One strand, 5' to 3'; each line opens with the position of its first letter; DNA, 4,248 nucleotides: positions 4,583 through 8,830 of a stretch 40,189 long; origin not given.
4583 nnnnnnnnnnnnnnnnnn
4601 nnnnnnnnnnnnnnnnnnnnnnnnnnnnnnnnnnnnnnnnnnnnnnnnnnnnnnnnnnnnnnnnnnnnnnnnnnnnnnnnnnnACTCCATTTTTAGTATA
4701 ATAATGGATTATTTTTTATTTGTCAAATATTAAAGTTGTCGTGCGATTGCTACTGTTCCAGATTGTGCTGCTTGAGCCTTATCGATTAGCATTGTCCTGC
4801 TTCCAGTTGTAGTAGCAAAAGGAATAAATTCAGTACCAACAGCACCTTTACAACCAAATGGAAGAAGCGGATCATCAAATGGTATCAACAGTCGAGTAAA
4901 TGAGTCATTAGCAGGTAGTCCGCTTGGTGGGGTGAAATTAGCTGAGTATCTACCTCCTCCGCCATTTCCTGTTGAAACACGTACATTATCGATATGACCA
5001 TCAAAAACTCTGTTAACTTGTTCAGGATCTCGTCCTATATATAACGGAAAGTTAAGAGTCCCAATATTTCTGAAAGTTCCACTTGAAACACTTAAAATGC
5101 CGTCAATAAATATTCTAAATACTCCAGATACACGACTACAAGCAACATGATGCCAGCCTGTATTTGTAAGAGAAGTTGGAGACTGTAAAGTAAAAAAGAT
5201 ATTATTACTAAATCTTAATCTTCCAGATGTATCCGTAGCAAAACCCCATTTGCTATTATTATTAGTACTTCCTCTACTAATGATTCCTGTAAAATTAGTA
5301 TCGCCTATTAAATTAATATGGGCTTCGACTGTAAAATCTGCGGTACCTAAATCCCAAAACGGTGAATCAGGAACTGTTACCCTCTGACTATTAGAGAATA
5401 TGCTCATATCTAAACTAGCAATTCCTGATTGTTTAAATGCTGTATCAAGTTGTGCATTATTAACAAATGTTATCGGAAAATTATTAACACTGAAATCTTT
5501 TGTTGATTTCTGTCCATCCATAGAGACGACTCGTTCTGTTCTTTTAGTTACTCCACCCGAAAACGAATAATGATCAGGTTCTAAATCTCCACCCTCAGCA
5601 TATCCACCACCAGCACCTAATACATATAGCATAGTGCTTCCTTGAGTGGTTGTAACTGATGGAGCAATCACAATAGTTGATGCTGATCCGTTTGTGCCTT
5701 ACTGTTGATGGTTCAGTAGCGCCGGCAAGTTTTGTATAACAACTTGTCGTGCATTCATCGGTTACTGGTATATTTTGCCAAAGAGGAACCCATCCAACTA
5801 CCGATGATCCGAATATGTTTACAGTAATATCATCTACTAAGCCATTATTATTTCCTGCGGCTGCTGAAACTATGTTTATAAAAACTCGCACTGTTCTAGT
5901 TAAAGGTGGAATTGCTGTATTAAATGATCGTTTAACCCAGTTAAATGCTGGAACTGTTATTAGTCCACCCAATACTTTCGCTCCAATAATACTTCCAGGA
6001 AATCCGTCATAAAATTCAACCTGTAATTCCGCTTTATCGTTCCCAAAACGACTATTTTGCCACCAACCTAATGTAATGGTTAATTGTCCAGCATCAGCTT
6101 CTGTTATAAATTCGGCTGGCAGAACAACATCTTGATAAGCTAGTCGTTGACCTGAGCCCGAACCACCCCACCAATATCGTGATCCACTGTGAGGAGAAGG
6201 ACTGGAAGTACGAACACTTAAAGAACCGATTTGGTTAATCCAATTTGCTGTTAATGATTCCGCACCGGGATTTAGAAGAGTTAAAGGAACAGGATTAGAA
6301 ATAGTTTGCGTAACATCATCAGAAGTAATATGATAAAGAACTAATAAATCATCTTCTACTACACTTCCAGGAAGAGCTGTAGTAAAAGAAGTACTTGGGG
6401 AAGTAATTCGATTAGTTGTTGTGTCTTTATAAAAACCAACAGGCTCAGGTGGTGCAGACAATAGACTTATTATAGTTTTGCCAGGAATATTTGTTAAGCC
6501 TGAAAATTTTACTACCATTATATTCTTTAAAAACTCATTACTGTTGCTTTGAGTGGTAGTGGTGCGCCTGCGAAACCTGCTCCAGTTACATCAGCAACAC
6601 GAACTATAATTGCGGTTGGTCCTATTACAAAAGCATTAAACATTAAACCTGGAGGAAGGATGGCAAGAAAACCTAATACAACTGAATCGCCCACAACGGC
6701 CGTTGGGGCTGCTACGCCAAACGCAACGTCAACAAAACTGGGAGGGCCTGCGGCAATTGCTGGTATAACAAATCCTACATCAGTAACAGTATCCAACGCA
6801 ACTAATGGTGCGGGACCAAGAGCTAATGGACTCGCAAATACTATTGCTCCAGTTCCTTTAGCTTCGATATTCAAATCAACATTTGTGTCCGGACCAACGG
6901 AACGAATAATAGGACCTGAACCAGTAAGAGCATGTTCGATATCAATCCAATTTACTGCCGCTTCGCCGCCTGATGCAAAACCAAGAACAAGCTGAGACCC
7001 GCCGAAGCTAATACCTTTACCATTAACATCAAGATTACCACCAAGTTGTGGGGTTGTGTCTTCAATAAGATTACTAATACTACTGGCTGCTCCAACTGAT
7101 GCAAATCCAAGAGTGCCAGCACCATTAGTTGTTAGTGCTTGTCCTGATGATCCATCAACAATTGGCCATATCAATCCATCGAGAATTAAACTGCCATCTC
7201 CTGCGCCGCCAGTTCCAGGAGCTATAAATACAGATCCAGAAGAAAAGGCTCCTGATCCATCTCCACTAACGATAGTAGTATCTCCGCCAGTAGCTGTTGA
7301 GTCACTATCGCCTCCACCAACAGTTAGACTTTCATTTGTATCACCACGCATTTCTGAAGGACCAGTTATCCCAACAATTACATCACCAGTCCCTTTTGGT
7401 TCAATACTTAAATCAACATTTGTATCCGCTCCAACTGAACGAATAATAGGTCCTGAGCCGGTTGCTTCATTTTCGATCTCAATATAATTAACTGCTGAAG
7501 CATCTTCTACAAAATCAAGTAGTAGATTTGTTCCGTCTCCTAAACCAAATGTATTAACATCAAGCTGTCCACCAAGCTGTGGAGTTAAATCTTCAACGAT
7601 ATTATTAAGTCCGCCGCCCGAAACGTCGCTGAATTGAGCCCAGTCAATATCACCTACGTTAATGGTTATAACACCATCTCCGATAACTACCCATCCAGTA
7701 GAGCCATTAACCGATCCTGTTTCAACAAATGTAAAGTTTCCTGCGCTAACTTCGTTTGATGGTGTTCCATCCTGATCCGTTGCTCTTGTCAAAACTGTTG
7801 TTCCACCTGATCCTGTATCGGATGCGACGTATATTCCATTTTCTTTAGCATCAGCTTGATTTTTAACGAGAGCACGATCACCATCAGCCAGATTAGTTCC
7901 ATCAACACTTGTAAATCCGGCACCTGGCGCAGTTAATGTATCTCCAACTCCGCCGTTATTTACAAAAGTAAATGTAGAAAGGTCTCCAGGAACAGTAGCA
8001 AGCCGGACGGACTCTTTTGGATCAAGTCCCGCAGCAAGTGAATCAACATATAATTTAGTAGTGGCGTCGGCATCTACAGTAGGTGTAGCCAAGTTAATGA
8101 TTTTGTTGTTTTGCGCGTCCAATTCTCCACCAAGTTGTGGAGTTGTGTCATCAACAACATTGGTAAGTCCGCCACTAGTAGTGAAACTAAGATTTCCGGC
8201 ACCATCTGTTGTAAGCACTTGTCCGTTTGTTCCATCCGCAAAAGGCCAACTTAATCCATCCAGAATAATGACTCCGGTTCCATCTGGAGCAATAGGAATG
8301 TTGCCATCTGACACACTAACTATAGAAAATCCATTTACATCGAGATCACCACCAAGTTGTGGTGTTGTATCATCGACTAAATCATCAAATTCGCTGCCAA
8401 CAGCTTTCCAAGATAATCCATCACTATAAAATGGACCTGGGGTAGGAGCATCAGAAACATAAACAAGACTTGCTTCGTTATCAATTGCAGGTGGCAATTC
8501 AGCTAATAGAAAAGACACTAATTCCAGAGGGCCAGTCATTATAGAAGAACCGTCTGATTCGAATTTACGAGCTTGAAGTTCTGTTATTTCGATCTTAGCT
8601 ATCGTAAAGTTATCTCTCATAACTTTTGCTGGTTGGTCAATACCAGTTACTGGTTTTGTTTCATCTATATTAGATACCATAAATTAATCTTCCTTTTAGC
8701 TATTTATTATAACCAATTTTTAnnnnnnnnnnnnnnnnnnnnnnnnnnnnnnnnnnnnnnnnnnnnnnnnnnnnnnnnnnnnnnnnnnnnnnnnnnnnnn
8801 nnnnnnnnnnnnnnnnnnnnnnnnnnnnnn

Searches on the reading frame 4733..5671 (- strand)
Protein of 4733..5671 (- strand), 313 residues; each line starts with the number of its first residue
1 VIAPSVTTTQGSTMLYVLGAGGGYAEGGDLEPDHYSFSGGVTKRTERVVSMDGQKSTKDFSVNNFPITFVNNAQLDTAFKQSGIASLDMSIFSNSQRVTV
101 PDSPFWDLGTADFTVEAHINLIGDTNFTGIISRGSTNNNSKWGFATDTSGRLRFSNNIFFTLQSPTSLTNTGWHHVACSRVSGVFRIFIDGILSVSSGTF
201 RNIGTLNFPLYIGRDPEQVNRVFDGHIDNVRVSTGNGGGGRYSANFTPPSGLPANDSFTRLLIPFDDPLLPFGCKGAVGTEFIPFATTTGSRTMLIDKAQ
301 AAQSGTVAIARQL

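Call 6: search_protein_families(library=phrogs, proteins=[window:4733-5671:-], max_evalue=0.01)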
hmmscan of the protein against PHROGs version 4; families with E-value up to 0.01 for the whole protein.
window:4733-5671:- (313 aa): 11 families
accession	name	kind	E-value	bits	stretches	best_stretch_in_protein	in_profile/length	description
phrog_13163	-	tail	6.2e-22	78.3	1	11-266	471-730/976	baseplate wedge subunit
phrog_18802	-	head and packaging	7.1e-22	76.9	1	67-266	825-1017/3007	virion structural protein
phrog_24074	-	unknown function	6.8e-19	68.6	1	52-250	425-620/892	-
phrog_3545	-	unknown function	7e-19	68.4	1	45-251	752-974/1115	-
phrog_701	-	head and packaging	2.2e-18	64.4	1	63-267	4039-4236/6136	virion structural protein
phrog_1469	-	tail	3.1e-14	51.9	1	67-266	524-718/2607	baseplate wedge subunit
phrog_38322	-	unknown function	3.4e-13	50.3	1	95-250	339-500/506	-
phrog_32294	-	tail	1.3e-12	46.2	1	70-263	430-617/2435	baseplate wedge subunit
phrog_8510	-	head and packaging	6.8e-09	35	1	73-250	527-695/1348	virion structural protein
phrog_24534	-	tail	0.00011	22.2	1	91-234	47-185/341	tail fiber protein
phrog_37978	-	unknown function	0.0018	18.2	1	127-198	226-305/564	-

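Call 12: search_protein_families(library=pfam, proteins=[window:4733-5671:-], max_evalue=0.01)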
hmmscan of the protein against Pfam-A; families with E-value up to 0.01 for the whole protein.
window:4733-5671:- (313 aa): 2 families
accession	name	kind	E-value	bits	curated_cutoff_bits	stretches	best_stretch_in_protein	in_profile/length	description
PF13385.13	Laminin_G_3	-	8.8e-21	75.1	27.6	1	93-233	2-141/151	Concanavalin A-like lectin/glucanases superfamily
PF02210.31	Laminin_G_2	-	0.00077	20.4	22.9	1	160-233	42-124/126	Laminin G domain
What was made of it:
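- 4730..6518 (-): Two further virion-structural-like genes. The 307-aa product matches phrog_12736 (virion structural protein). The 313-aa product has a Laminin_G_3 domain and baseplate-wedge-like PHROG hits. calls 6, 12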

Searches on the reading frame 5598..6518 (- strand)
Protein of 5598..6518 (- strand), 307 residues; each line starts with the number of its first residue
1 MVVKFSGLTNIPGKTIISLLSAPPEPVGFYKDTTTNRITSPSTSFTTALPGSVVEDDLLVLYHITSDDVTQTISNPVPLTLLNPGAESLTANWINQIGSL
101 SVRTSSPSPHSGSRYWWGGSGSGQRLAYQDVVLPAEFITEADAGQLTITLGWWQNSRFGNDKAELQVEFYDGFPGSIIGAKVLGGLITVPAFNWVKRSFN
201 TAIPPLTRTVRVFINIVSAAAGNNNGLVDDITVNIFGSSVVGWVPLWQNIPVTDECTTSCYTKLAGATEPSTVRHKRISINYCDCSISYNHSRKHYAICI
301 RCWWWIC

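Call 6: search_protein_families(library=phrogs, proteins=[window:5598-6518:-], max_evalue=0.01)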
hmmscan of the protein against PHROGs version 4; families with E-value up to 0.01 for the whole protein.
window:5598-6518:- (307 aa): 1 family
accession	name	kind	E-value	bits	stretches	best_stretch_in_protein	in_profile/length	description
phrog_12736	-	head and packaging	4e-25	89.2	1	73-236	241-409/762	virion structural protein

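Call 12: search_protein_families(library=pfam, proteins=[window:5598-6518:-], max_evalue=0.01)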
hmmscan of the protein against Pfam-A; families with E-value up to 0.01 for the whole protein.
window:5598-6518:- (307 aa): 0 families

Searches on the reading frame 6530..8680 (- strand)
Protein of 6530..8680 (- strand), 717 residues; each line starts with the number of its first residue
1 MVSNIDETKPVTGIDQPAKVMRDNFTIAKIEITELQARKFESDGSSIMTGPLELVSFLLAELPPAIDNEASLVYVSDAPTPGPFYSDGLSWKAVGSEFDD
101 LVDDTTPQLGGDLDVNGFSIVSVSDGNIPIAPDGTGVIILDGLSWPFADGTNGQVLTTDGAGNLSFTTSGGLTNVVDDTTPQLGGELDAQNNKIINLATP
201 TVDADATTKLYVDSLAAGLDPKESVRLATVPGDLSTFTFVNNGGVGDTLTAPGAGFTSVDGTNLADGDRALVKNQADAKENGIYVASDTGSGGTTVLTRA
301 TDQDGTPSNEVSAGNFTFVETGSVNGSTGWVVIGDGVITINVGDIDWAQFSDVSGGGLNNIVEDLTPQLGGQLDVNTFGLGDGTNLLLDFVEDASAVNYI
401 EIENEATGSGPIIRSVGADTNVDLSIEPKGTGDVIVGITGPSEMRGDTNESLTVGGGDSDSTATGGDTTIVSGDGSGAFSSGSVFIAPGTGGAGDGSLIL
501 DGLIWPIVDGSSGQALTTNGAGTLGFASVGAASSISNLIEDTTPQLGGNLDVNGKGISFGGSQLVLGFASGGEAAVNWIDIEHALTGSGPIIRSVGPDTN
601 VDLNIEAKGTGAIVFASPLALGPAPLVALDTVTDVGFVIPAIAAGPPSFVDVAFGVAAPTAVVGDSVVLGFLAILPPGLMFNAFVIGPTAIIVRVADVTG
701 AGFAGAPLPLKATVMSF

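Call 6: search_protein_families(library=phrogs, proteins=[window:6530-8680:-], max_evalue=0.01)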
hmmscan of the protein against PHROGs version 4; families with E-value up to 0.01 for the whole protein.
window:6530-8680:- (717 aa): 10 families
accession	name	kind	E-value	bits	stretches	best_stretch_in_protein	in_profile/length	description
phrog_30390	-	unknown function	3.1e-33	116.2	2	248-354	538-643/766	-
phrog_2647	-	head and packaging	1.1e-17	65.2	1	187-362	79-241/336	head decoration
phrog_27782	-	unknown function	5.1e-17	62.8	1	191-355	134-275/644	-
phrog_24595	-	head and packaging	9e-13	49.3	1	189-339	15-136/325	virion structural protein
phrog_17264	-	unknown function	1.9e-11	44.9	1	255-333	13-83/147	-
phrog_16867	-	unknown function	2.4e-09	37.3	1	234-348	69-175/631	-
phrog_31104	-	unknown function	7.2e-09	36.2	1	99-144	152-197/365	-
phrog_11518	-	tail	1.3e-08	34.6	1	254-342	180-260/812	tail fiber protein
phrog_14570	-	unknown function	1.2e-07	31.7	1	254-342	183-264/540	-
phrog_11338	-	tail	0.00062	19.8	1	133-216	289-372/380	tail fiber protein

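Call 12: search_protein_families(library=pfam, proteins=[window:6530-8680:-], max_evalue=0.01)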
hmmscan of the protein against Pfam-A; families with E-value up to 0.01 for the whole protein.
window:6530-8680:- (717 aa): 0 families

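Call 38: search_protein_families(library=ncbifam, proteins=[window:6530-8680:-], max_evalue=0.01)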
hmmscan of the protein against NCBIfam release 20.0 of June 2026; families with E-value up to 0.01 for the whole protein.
window:6530-8680:- (717 aa): 0 families
